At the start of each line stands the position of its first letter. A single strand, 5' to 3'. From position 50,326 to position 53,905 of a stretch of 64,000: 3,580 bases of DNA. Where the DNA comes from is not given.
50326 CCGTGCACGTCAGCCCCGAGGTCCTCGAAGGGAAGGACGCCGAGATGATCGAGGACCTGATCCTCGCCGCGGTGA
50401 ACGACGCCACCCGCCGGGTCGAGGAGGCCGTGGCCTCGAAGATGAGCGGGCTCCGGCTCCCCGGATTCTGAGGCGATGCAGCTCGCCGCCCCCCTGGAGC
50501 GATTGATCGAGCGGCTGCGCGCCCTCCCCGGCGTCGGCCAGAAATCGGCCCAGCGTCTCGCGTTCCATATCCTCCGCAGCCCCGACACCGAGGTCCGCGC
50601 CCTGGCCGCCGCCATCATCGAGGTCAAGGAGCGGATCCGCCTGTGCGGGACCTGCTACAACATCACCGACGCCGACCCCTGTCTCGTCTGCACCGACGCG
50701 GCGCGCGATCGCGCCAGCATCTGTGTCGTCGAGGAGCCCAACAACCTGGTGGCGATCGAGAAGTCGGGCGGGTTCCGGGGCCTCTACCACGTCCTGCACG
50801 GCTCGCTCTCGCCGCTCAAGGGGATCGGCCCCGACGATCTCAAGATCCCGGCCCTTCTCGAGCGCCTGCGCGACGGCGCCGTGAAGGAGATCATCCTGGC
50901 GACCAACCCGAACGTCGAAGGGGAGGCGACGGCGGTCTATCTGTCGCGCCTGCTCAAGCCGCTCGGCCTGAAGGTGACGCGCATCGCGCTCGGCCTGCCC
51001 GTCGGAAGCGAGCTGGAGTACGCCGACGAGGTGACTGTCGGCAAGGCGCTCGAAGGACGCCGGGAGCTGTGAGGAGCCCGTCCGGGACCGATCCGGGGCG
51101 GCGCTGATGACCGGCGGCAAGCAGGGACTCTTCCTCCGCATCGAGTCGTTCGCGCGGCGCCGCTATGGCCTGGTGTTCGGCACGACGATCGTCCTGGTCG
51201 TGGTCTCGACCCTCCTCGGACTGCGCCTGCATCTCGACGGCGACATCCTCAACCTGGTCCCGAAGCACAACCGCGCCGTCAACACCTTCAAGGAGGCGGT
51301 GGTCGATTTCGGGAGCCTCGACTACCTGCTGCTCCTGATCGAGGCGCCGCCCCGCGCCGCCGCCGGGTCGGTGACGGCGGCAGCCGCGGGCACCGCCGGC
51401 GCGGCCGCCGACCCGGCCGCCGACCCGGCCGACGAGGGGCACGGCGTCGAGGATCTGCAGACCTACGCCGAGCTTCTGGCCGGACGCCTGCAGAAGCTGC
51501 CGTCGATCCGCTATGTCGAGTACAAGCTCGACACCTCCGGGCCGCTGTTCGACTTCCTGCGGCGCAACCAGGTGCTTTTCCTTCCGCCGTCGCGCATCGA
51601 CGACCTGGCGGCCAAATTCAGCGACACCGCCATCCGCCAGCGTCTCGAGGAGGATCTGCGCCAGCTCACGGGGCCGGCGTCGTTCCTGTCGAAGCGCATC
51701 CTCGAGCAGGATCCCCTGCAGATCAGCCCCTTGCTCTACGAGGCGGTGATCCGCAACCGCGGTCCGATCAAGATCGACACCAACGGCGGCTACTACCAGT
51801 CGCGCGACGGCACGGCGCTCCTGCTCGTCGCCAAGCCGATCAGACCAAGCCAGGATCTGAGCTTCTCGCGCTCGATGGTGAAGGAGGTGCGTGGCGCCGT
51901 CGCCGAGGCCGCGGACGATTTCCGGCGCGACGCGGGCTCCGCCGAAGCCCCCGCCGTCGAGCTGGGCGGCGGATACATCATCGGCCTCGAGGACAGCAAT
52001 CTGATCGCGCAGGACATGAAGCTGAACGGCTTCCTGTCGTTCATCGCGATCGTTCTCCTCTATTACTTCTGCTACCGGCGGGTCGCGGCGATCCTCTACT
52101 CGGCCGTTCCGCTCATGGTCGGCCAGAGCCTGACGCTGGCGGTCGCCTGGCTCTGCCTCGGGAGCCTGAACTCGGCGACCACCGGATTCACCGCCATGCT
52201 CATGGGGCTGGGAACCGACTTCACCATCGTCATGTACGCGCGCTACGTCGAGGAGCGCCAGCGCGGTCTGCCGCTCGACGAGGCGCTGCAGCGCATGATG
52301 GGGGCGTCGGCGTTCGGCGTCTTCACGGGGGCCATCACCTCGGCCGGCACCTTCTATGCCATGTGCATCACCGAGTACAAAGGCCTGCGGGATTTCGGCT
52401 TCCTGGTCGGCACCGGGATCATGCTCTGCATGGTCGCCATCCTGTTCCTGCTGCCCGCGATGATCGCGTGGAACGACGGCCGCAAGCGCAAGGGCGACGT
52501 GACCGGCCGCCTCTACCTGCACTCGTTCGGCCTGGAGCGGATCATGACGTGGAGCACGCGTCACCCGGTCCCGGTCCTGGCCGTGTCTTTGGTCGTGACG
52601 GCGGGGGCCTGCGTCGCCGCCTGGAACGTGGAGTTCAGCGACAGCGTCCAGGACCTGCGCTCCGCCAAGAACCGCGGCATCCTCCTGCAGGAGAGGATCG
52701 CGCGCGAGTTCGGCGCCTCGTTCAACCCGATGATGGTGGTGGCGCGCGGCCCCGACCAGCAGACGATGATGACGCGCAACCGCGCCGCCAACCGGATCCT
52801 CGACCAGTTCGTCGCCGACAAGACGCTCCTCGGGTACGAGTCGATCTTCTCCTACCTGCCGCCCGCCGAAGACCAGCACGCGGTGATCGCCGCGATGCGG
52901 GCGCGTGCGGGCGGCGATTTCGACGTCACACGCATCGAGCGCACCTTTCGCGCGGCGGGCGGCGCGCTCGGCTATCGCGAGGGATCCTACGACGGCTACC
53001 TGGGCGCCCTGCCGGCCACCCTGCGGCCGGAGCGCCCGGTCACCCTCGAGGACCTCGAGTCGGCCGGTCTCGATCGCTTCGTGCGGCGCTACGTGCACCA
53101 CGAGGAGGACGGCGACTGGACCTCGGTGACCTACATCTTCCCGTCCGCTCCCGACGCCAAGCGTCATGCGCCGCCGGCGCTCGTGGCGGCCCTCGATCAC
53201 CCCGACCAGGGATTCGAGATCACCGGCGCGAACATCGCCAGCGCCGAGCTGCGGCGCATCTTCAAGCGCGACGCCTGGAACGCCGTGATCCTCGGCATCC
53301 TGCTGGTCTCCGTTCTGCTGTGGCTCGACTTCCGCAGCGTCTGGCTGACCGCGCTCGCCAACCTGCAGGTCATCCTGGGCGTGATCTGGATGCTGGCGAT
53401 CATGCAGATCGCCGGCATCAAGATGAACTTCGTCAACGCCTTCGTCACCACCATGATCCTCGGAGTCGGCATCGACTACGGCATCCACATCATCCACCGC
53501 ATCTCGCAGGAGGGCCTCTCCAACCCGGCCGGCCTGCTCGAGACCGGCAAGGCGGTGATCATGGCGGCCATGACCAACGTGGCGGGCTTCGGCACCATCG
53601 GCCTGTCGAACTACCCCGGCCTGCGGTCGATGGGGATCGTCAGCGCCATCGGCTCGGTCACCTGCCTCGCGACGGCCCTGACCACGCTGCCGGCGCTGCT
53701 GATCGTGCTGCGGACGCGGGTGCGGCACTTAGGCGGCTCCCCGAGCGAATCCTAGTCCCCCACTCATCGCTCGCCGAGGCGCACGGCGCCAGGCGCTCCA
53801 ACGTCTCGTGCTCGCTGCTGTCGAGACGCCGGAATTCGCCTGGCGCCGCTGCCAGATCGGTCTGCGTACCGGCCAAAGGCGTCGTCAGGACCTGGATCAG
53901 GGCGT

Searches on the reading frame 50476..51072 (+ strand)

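Call 65: search_protein_families(library=pfam, proteins=[window:50476-51072:+], max_evalue=0.001)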
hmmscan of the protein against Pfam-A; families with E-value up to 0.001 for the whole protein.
window:50476-51072:+ (198 aa): 5 families
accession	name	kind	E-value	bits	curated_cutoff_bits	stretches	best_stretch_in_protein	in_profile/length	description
PF13662.12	Toprim_4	-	3.4e-25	88.5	25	1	82-171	3-85/85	Toprim domain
PF21176.3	RecR_HhH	-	1.1e-17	64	27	1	7-49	1-43/45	RecR, helix-hairpin-helix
PF01751.28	Toprim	-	1.1e-12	48.4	23.1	1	82-165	2-91/96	Toprim domain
PF21175.2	RecR_C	-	2.8e-12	46.2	22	1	173-196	1-24/24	RecR, C-terminal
PF02132.21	RecR_ZnF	-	2.4e-05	24.4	22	1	54-74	1-21/21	RecR, Cys4-zinc finger domain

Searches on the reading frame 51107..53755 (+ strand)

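Call 65: search_protein_families(library=pfam, proteins=[window:51107-53755:+], max_evalue=0.001)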
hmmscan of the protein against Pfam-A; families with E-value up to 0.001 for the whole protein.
window:51107-53755:+ (882 aa): 2 families
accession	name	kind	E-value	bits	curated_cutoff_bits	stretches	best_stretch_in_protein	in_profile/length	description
PF03176.21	MMPL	-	1e-37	130.3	20.5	2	230-488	80-331/333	MMPL family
PF12349.14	Sterol-sensing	-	8e-05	23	22.3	0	745-867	6-135/153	Sterol-sensing domain of SREBP cleavage-activation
